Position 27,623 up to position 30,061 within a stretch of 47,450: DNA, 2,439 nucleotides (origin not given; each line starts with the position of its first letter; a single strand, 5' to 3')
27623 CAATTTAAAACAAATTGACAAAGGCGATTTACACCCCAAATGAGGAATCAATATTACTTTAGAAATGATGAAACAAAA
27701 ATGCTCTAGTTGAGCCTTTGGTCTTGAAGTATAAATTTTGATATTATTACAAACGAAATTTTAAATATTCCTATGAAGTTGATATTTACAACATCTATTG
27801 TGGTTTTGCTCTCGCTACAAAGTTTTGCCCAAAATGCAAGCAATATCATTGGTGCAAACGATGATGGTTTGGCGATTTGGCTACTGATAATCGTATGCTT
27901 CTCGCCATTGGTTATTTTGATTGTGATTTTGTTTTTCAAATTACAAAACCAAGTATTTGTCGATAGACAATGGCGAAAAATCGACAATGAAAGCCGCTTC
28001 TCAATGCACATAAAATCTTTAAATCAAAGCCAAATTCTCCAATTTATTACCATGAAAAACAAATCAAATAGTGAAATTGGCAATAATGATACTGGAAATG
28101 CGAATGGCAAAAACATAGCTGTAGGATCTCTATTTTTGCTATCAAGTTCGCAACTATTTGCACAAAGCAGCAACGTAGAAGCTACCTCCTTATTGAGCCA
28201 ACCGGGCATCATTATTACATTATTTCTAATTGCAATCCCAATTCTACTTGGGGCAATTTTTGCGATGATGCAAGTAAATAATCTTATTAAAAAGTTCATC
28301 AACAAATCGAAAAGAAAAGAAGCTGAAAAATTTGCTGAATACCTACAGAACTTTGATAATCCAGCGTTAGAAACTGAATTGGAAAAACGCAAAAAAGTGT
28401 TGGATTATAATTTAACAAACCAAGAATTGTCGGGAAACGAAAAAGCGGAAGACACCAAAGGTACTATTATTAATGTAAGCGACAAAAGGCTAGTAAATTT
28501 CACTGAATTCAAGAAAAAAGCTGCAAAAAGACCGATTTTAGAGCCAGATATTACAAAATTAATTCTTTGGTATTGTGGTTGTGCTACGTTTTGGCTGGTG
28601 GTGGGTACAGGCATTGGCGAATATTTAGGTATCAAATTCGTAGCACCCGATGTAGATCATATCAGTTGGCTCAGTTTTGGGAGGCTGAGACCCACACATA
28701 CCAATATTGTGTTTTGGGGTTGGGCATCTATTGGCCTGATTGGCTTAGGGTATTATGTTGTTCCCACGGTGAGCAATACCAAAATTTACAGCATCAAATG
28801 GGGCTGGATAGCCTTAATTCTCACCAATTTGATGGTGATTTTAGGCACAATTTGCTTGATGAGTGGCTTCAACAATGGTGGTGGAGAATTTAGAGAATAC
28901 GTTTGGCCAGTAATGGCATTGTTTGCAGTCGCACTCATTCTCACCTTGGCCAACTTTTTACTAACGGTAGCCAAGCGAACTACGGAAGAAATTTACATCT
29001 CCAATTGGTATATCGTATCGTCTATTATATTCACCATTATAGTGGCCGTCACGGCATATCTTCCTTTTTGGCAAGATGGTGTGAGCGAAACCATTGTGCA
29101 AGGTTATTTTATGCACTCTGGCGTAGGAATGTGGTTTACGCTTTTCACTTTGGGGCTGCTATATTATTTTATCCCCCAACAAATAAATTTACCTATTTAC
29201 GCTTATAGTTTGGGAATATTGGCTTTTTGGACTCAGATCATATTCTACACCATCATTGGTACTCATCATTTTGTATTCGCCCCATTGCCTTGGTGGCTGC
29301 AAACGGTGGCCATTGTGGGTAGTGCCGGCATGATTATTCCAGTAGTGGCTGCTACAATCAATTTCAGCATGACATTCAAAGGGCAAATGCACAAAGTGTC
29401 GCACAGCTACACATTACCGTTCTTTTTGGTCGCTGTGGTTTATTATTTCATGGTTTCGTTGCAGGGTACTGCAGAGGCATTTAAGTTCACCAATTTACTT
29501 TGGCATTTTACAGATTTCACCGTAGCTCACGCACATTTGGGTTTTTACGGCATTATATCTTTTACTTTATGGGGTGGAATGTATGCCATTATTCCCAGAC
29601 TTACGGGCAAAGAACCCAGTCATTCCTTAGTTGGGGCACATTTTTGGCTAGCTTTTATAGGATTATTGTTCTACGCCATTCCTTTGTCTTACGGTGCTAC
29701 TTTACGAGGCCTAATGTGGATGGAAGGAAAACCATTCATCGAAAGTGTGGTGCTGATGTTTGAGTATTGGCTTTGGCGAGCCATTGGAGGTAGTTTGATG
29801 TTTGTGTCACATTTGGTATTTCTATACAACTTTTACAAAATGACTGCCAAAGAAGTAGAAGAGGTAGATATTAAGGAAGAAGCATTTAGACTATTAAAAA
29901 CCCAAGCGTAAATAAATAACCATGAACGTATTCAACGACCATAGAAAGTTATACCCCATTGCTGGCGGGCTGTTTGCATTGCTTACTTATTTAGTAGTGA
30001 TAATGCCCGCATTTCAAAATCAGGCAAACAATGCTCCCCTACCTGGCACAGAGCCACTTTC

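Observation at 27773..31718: Non-canonical cbb3-like oxidase operon without CcoP/CcoQ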

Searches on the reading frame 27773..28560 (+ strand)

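Call 20: search_protein_families(library=pfam, proteins=[window:27773-28560:+], max_evalue=10)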
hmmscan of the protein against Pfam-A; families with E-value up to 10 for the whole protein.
window:27773-28560:+ (262 aa): 13 families
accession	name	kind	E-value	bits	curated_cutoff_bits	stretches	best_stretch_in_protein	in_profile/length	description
PF14828.11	Amnionless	-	0.00043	19.6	30.4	2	111-214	314-418/442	Amnionless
PF14163.11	SieB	-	0.0014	18.7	26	2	118-196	7-80/147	Super-infection exclusion protein B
PF15086.11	UPF0542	-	0.0022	18.2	27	1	38-61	22-45/68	Uncharacterised protein family UPF0542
PF01099.22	Uteroglobin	-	0.018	15.9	24.8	1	148-220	5-75/90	Uteroglobin family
PF15102.11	TMEM154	-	0.021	15.1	30.3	1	20-74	48-98/153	TMEM154 protein family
PF08391.16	Ly49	-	0.024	15.6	31.5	1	145-218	12-85/119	Ly49-like protein, N-terminal region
PF19762.4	DUF6249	-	0.036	14.5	33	1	35-60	1-26/104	Domain of unknown function (DUF6249)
PF16118.10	DUF4834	-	0.079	14.3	27.8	1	150-202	4-58/99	Domain of unknown function (DUF4834)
PF20077.4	CcmD_alt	-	0.17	12.4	23.5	1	120-169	4-54/61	CcmD family protein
PF16038.10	TMIE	-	0.21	11.9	27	1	32-53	8-29/85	TMIE protein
PF06143.16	Baculo_11_kDa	-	0.28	11.3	28.4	1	25-76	25-74/84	Baculovirus 11 kDa family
PF06024.17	Orf78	-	1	10.1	29.4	1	26-56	55-85/101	Orf78 (ac78)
PF11337.13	DUF3139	-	1.5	9.9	27.3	1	146-198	4-50/83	Protein of unknown function (DUF3139)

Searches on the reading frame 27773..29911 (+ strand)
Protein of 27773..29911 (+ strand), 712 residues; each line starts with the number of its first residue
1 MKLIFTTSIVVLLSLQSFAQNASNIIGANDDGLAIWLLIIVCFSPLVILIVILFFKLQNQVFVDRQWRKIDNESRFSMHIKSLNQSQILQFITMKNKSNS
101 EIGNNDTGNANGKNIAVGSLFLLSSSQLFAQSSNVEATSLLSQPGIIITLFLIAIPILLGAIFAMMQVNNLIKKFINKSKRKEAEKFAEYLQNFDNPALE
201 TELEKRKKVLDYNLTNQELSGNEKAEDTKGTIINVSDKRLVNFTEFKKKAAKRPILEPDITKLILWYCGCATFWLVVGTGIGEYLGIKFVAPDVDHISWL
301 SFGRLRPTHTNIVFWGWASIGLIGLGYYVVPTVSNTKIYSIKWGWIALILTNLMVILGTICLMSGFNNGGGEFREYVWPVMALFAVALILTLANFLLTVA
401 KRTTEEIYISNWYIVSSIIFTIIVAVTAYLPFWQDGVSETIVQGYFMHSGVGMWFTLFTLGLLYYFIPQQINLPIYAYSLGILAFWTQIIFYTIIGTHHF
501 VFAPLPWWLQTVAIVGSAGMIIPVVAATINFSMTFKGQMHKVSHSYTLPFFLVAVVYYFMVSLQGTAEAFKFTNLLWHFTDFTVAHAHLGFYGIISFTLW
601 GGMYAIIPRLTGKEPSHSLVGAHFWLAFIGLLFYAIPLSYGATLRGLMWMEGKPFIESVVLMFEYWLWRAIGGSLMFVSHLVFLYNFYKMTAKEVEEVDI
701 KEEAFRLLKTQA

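Call 3: search_protein_families(library=pfam, proteins=[window:27773-29911:+], max_evalue=0.01)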
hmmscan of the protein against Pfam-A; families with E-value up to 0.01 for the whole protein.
window:27773-29911:+ (712 aa): 1 family
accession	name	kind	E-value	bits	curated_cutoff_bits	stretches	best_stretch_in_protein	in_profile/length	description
PF00115.25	COX1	-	7.1e-75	253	34.8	1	263-674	2-435/436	Cytochrome C and Quinol oxidase polypeptide I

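Call 4: search_protein_families(library=ncbifam, proteins=[window:27773-29911:+], max_evalue=0.01)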
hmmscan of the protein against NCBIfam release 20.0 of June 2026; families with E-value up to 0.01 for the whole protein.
window:27773-29911:+ (712 aa): 3 families
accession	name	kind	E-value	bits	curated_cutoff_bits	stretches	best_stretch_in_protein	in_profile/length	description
TIGR00780.1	ccoN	equivalog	7.4e-75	252.6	583.15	1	271-694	15-461/474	cytochrome-c oxidase, cbb3-type subunit I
NF011053.0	PRK14485.1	subfamily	2.1e-67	227.9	1080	1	269-704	20-473/716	putative bifunctional cbb3-type cytochrome c oxidase subunit I/II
TIGR02891.1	CtaD_CoxA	equivalog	6.9e-08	31.6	670.75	1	457-694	242-472/504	cytochrome c oxidase subunit I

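Call 7: find_homologous_proteins(query=window:27773-29911:+, region=250-712)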
Query window:27773-29911:+, residues 250-712 (463 aa): 4515 proteins with E <= 0.001 among 8000 candidates; the best 120 are listed.
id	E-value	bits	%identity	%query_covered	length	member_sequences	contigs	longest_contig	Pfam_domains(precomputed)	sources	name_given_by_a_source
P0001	0.0e+0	1042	100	100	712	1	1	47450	PF00115.26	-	-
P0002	1.3e-291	986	92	100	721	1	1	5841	PF00115.26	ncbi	-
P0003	7.3e-291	983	91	100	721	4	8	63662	PF00115.26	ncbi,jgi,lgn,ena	-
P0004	1.8e-289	979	92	100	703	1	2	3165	PF00115.26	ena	-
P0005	2.3e-279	946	88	100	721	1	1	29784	PF00115.26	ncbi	-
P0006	1.3e-277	940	88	100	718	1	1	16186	PF00115.26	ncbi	-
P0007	4.2e-277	938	86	100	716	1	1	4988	PF00115.26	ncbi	-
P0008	5.6e-277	938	88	99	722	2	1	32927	PF00115.26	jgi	jgi:cytochrome c oxidase cbb3-type subunit I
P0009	7.4e-277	937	87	100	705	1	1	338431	PF00115.26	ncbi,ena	-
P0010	1.1e-276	937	87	100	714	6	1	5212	PF00115.26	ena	-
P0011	2.3e-276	936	86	100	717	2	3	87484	PF00115.26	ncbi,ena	-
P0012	2.7e-276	935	88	100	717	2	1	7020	PF00115.26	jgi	jgi:cytochrome c oxidase cbb3-type subunit I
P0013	2.9e-276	935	88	100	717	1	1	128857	PF00115.26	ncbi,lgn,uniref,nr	ncbi:cbb3-type cytochrome c oxidase subunit I [Flavobacterium sp.]|uniref:cbb3-type cytochrome c oxi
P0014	2.2e-275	932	86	100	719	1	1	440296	PF00115.26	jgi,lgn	jgi:cytochrome c oxidase cbb3-type subunit 1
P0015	4.3e-275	931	87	100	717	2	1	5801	PF00115.26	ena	-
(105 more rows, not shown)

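Call 13: search_solved_structures(query=window:27773-29911:+, max_evalue=0.001, show_alignments=2)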
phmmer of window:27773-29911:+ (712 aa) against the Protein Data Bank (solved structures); distinct sequences matched with E-value up to 0.001: 5.
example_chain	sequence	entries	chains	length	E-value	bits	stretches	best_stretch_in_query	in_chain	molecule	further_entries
3mk7_A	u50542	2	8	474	1.3e-63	218.6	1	266-691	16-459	Cytochrome c oxidase, cbb3-type, subunit N | Cbb3-type cytochrome c oxidase subunit CcoN1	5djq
9g6b_A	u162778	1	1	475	2.2e-63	217.8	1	266-690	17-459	cytochrome-c oxidase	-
8smr_E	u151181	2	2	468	3.1e-57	197.5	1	266-691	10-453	cytochrome-c oxidase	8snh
9g83_t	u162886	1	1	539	2.7e-54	187.8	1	270-695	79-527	cytochrome-c oxidase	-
6xkw_n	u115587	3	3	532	1.4e-51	178.8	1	270-697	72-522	Cytochrome c oxidase, Cbb3-type, subunit I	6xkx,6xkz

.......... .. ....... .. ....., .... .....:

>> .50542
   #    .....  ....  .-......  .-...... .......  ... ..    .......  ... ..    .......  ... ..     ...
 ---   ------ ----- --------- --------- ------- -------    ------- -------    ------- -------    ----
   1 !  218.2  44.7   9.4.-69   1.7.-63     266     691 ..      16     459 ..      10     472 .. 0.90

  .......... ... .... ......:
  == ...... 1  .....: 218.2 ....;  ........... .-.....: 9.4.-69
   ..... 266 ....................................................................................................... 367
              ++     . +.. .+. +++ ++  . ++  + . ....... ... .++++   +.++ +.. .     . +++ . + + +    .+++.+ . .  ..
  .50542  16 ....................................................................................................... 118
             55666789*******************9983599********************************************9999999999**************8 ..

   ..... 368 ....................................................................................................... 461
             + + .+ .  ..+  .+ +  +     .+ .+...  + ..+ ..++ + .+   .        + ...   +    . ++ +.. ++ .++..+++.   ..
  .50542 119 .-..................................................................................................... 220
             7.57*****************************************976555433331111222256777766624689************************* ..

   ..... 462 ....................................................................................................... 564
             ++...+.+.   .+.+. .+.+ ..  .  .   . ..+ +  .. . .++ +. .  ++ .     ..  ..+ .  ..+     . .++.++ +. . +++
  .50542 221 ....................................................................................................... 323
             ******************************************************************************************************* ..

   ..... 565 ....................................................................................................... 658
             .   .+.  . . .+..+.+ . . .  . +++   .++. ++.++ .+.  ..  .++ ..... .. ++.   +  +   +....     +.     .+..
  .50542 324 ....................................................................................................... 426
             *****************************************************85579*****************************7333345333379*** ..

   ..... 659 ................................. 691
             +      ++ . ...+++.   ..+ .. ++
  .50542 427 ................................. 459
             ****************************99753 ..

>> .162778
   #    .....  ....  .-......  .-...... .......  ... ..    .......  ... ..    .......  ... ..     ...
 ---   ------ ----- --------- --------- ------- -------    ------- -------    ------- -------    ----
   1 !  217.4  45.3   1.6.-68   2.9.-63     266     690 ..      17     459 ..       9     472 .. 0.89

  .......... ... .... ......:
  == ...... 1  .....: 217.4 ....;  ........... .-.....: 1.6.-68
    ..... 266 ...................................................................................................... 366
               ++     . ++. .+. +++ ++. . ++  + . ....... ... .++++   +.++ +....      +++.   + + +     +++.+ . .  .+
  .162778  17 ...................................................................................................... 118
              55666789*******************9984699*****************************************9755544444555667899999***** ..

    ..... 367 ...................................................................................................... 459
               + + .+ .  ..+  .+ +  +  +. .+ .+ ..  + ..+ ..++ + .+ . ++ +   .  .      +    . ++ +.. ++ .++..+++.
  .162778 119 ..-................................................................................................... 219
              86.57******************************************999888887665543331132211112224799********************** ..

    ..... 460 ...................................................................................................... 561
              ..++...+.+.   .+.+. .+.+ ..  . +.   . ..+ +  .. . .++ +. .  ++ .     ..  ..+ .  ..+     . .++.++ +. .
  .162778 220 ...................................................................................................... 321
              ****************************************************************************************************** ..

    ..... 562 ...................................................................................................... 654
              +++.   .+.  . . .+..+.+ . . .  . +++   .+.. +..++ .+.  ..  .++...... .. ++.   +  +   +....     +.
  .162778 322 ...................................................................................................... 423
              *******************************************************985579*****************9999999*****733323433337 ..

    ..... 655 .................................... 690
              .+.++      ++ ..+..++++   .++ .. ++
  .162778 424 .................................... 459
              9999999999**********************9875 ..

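Call 17: find_related_loci(query=window:27773-29911:+, collection=genome_contigs, flank=6000)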
Query window:27773-29911:+ (712 aa) in genome_contigs; peptide patterns used: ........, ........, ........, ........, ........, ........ (x = any residue, [..] = any of these).
140 stretches matched a pattern; 113 encode a relative of the query (tblastn E <= 1e-3); the best 80 are kept; 80 distinct loci.
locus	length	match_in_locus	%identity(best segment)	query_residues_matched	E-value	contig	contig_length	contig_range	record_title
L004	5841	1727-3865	79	1-712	0e+0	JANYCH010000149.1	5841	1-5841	MAG: Cytophagales bacterium isolate 336R_metabinner_134 336R_k141_136413, whole genome shotgun sequence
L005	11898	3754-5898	72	1-711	0e+0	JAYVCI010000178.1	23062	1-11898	MAG: Chitinophagaceae bacterium isolate GL30_UP_metabinner_1 GL30_UP_metabinner_1_177, whole genome shotgun sequence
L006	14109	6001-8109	71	9-711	0e+0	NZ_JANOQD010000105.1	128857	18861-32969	MAG: Flavobacterium sp. isolate VAR_4_metabat_382 VAR_4_k141_2946649, whole genome shotgun sequence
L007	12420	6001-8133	71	1-711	0e+0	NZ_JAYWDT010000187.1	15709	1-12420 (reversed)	MAG: Flavobacterium sp. isolate GL96_DN_metabinner_2 GL96_DN_metabinner_2_186, whole genome shotgun sequence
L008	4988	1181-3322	72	1-711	0e+0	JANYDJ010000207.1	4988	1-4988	MAG: Flavobacteriaceae bacterium isolate 336R_metabinner_54 336R_k141_456125, whole genome shotgun sequence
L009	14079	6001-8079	72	3-711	0e+0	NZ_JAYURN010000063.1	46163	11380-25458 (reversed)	MAG: Flavobacterium sp. isolate GL116_DN_metabinner_2 GL116_DN_metabinner_2_62, whole genome shotgun sequence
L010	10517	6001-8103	69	2-711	0e+0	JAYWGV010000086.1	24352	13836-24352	MAG: Bacteroidota bacterium isolate GLR56_GL46_UP_1_metabinner_3 GLR56_GL46_UP_1_metabinner_3_85, whole genome shotgun s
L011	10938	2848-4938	69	2-711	0e+0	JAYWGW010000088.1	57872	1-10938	MAG: Bacteroidota bacterium isolate GLR56_GL46_UP_1_metabinner_5_sub GLR56_GL46_UP_1_metabinner_5_sub_87, whole genome s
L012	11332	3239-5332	72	11-711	0e+0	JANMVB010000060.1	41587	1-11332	MAG: Ferruginibacter sp. isolate SOY_1_B_metabat.131 SOY_1_B_k141_118941, whole genome shotgun sequence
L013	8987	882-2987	70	19-709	0e+0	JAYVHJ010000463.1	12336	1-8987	MAG: Raineyaceae bacterium isolate GL49_Down_concoct_216 GL49_Down_concoct_216_462, whole genome shotgun sequence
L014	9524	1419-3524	70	19-709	0e+0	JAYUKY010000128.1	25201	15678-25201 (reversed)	MAG: Raineyaceae bacterium isolate GFS_9294 GFS_9294_127, whole genome shotgun sequence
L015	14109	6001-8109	68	2-712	0e+0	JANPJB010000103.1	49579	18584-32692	MAG: Flavobacterium sp. isolate VAR_61_metabat_476 VAR_61_k141_700581, whole genome shotgun sequence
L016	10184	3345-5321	72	45-711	0e+0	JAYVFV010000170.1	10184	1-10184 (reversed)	MAG: Flavobacteriales bacterium isolate GL44_UP_metabinner_12_sub GL44_UP_metabinner_12_sub_169, whole genome shotgun se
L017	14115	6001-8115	70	2-711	0e+0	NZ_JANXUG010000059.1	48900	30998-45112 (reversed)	MAG: Flavobacterium sp. isolate 339R_metabat_288 339R_k141_1109287, whole genome shotgun sequence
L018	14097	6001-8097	69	8-709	0e+0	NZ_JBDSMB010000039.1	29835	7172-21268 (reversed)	MAG: Flavobacterium sp. isolate cluster1_bin.383 k127_1442486, whole genome shotgun sequence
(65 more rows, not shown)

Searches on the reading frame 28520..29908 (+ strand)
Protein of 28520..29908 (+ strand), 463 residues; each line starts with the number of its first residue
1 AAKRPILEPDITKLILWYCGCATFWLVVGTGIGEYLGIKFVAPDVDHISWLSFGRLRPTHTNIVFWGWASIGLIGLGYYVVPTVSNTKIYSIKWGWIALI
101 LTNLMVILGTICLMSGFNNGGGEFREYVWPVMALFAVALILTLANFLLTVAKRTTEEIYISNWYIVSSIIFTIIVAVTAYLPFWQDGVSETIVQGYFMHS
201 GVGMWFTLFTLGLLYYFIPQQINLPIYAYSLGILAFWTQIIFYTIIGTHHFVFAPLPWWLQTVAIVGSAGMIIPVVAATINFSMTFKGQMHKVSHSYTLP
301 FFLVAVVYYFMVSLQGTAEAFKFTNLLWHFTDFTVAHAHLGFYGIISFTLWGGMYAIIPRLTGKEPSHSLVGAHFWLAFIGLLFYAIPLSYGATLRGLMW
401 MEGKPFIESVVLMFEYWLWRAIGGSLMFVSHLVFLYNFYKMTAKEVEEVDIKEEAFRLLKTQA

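Call 31: search_protein_representatives(protein=window:28520-29908:+)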
Query: 463 residues. Proteins with E-value up to 0.001 (for the whole library): 2209; up to 1e-10: 1032; up to 1e-30: 187. The best 150 are listed.
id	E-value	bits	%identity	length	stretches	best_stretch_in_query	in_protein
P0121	3.6e-221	751.9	69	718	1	2-459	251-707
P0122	1.7e-199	680.4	70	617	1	3-411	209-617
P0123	2.5e-169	580.9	61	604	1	16-442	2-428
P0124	1.5e-129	449.7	46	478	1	7-442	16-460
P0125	5.3e-121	421.5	70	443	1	3-254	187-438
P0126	9.0e-114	397.7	41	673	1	12-442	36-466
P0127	6.0e-104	365.3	59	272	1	36-305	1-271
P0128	1.9e-94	334.0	59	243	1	88-321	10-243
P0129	7.3e-88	312.2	63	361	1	1-213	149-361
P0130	2.3e-76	274.3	37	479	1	23-450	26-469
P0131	2.8e-76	274.0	49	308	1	133-367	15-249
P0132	6.9e-75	269.4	36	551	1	15-442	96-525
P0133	6.8e-71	256.2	62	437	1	2-183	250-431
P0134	7.4e-70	252.8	35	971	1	21-447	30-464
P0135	6.9e-67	243.0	45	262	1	198-442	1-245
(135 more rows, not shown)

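Call 38: find_encoding_contigs(protein=P0124, flank=5000, max_places=3)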
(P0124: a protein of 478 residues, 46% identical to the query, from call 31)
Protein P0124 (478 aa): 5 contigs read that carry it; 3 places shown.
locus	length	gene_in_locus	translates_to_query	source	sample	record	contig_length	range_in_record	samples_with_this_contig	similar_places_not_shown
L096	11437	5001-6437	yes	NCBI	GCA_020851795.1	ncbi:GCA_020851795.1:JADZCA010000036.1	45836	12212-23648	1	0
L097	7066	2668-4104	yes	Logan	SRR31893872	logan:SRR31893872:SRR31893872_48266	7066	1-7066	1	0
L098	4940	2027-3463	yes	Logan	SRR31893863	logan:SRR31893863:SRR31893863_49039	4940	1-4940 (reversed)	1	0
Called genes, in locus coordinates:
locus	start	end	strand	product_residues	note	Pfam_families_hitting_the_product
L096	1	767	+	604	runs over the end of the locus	PF19363:DUF5939, PF00211:Guanylate_cyc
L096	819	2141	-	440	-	PF12704:MacB_PCD, PF02687:FtsX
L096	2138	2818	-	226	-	PF00005:ABC_tran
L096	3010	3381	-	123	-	-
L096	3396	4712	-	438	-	-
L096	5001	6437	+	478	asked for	PF00115:COX1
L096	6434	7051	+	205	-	PF02433:FixO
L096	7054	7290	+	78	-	-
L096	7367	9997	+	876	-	PF13442:Cytochrome_CBB3 (faint)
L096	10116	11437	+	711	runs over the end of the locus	PF12437:GSIII_N, PF00120:Gln-synt_C, PF18318:Gln-synt_C-ter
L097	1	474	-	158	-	?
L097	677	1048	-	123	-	-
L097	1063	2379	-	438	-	-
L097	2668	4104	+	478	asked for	PF00115:COX1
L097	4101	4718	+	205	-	PF02433:FixO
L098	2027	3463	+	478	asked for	PF00115:COX1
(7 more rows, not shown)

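Call 39: find_encoding_contigs(protein=P0126, flank=5000, max_places=3)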
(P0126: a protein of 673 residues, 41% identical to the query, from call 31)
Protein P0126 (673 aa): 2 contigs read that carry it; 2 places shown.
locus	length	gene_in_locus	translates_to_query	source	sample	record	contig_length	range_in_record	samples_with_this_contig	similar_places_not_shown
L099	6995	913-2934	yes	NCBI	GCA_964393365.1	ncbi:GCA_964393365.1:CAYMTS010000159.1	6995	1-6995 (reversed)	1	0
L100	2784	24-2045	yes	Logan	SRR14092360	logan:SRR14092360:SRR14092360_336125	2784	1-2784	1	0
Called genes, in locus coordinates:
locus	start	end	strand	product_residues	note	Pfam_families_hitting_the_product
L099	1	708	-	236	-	?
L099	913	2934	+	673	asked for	PF00115:COX1, PF02433:FixO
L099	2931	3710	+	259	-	PF00034:Cytochrom_C, PF13442:Cytochrome_CBB3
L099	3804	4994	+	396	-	PF14903:WG_beta_rep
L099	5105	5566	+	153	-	-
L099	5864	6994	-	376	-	?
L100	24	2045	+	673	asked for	PF00115:COX1, PF02433:FixO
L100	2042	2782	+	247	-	?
